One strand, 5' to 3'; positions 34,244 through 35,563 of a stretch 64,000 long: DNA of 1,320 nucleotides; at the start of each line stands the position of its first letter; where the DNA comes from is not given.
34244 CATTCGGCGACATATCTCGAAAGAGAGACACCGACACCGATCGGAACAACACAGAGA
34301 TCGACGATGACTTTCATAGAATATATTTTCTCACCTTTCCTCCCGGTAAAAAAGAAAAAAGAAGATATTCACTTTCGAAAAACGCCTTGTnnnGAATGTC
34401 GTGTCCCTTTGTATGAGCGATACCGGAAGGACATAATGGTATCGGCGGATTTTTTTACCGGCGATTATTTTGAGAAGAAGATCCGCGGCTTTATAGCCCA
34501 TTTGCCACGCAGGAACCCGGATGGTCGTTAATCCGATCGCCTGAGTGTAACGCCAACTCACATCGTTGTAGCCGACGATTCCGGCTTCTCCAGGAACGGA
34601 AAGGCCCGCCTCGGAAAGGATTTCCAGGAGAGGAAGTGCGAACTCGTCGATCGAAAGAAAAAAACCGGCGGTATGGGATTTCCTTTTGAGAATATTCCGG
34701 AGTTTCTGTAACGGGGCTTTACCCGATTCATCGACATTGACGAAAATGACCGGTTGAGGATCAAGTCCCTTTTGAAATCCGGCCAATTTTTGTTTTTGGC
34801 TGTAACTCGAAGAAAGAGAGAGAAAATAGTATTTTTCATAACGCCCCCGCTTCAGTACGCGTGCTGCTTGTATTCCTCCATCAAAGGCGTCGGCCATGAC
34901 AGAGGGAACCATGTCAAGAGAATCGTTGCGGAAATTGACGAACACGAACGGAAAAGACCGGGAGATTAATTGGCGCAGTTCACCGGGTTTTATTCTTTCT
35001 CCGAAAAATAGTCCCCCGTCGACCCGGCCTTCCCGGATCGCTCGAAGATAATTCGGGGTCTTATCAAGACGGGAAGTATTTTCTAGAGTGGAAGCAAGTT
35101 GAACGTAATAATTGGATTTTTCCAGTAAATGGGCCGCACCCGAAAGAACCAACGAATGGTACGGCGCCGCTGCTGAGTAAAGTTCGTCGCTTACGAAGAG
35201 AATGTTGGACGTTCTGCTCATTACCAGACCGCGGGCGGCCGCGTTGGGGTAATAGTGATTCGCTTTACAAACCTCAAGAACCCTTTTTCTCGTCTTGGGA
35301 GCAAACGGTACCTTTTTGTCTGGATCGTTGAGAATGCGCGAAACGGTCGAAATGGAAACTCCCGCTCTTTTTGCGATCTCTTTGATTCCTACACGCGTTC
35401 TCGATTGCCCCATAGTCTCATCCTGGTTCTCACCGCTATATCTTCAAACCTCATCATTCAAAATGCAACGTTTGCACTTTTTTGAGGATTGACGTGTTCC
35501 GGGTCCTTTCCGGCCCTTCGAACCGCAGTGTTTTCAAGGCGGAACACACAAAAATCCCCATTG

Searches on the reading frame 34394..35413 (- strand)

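Call 28: search_protein_families(library=pfam, proteins=[window:34394-35413:-], max_evalue=0.01)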
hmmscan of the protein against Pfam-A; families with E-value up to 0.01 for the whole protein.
window:34394-35413:- (340 aa): 6 families
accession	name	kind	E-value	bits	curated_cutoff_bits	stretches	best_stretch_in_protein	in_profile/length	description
PF13377.12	Peripla_BP_3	-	6.3e-19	69.1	26.5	1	214-339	39-167/167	Periplasmic binding protein-like domain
PF00356.27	LacI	-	4.1e-13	49.3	27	1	10-57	2-46/46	Bacterial regulatory proteins, lacI family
PF00532.27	Peripla_BP_1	-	3e-06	27.4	22.2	1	83-321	13-267/281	Periplasmic binding proteins and sugar binding domain of LacI family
PF13407.12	Peripla_BP_4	-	3.7e-06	27.1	35.1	1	147-321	74-258/258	Periplasmic binding protein domain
PF09339.16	HTH_IclR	-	0.00067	19.8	22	1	3-29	14-40/52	IclR helix-turn-helix domain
PF01381.28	HTH_3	-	0.0039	17.6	23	0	11-30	13-32/55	Helix-turn-helix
